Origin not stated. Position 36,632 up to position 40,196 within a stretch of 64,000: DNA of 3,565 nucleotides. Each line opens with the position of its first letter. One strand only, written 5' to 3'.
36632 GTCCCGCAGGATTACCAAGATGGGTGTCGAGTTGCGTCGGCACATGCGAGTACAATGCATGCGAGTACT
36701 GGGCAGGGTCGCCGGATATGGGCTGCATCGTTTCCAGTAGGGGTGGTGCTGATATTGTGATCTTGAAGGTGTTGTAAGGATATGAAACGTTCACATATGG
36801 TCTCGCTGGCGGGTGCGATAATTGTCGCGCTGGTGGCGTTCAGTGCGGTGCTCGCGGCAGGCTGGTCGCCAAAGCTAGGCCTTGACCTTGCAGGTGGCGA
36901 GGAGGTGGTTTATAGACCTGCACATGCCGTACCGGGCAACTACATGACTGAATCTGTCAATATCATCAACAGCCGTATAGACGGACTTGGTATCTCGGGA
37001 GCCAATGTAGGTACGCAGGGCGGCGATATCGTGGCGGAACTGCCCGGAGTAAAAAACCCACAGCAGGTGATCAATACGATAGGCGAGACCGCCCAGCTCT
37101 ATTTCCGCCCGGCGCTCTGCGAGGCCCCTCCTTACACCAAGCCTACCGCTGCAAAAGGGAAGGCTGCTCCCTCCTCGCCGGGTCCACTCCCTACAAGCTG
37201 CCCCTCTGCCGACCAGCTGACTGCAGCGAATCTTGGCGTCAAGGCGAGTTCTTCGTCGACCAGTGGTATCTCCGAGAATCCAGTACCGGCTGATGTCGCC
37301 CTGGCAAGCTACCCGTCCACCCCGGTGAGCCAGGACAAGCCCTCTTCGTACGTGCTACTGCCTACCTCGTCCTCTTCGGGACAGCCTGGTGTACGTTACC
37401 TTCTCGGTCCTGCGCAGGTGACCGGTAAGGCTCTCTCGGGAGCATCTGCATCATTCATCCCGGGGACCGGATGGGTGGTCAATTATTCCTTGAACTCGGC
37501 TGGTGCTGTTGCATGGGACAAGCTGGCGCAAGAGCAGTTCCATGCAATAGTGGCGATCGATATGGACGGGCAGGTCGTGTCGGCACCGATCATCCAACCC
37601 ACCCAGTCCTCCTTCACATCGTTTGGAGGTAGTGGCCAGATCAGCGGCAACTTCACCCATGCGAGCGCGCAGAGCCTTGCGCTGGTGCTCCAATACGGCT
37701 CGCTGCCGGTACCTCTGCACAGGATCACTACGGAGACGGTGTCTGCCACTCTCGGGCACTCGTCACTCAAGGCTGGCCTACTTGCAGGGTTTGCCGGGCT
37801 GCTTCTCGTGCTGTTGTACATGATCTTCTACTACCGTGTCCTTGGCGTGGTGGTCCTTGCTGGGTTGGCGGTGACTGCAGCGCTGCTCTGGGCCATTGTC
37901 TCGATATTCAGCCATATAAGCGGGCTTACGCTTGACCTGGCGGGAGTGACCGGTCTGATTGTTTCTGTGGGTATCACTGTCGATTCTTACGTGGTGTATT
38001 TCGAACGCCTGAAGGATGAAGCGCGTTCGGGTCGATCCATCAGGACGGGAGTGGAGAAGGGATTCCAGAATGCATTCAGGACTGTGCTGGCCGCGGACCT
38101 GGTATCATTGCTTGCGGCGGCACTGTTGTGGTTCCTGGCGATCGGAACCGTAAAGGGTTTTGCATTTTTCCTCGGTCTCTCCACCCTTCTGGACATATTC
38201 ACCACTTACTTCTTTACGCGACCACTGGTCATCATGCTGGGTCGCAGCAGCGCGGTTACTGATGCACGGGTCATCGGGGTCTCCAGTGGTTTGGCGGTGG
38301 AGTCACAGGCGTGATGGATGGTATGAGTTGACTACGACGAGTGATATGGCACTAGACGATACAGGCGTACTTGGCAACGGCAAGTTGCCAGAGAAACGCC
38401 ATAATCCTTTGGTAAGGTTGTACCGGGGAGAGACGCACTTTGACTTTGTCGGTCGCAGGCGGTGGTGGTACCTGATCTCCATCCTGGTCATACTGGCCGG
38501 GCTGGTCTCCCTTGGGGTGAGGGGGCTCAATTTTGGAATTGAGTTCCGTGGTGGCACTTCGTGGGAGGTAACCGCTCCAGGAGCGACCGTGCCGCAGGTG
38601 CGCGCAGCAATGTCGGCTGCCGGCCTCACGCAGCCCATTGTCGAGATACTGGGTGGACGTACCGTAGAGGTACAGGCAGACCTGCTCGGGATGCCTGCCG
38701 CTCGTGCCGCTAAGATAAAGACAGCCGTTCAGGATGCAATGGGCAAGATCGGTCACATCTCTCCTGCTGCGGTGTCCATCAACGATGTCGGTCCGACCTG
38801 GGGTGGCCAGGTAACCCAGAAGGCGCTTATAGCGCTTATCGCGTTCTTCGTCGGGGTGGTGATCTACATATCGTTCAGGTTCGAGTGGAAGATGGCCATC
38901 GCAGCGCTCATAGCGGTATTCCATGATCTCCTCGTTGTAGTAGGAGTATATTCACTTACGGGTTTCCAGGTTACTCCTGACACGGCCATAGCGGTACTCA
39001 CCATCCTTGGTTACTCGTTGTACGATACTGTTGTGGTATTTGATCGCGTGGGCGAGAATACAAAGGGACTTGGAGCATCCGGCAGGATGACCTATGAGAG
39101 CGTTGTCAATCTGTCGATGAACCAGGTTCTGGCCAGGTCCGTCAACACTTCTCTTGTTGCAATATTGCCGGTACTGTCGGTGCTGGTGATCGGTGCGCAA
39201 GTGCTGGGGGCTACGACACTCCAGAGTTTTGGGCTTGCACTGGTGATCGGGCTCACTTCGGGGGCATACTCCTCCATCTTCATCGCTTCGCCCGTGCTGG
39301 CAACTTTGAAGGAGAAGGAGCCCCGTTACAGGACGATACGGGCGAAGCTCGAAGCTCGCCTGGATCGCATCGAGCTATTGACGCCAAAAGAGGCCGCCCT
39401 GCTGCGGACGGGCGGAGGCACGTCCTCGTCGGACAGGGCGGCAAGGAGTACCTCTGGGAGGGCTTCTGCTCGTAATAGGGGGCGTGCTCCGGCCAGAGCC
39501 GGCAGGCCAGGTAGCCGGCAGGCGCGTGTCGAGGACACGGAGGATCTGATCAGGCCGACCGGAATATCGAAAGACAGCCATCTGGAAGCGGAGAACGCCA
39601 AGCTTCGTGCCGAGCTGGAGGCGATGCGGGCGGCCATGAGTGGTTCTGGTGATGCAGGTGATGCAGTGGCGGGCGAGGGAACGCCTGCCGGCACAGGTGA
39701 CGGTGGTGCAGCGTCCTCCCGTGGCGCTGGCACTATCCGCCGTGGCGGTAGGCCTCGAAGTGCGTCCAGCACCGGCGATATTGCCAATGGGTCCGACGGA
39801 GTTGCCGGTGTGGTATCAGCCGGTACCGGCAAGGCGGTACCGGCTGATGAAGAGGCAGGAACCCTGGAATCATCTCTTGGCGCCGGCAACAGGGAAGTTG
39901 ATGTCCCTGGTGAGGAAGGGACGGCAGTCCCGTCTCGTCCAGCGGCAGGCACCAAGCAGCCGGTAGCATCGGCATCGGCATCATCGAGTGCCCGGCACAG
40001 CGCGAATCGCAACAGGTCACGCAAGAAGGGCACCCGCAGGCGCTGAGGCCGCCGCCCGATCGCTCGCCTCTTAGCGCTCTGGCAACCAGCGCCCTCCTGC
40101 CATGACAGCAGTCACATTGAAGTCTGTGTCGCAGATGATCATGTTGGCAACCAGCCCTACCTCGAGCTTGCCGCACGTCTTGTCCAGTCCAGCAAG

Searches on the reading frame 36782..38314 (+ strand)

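Call 71: search_protein_families(library=pfam, proteins=[window:36782-38314:+], max_evalue=0.00001)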
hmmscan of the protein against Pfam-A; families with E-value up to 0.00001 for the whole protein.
window:36782-38314:+ (510 aa): 4 families
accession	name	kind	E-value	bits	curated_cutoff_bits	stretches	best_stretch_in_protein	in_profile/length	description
PF22599.2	SecDF_P1_head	-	7.2e-22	77.9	27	1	202-310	9-114/114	SecDF, P1 head subdomain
PF21760.3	SecD_1st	-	1.1e-15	57.3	27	1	55-110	1-57/60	Protein translocase subunit SecDF, P1 domain, N-terminal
PF02355.23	SecD_SecF_C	-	2.8e-13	50.2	20.5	1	314-487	15-187/189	Protein export membrane protein SecD/SecF, C-terminal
PF03176.21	MMPL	-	6.5e-07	29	20.5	1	327-490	140-306/333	MMPL family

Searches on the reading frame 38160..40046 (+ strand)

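Call 71: search_protein_families(library=pfam, proteins=[window:38160-40046:+], max_evalue=0.00001)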
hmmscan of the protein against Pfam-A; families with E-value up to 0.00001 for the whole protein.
window:38160-40046:+ (628 aa): 2 families
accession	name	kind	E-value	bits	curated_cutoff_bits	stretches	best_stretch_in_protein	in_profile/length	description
PF02355.23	SecD_SecF_C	-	2.9e-56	190.3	20.5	1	197-385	9-188/189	Protein export membrane protein SecD/SecF, C-terminal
PF07549.19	Sec_GG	-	1.5e-07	31.2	20.3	1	116-134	1-19/28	SecD/SecF GG Motif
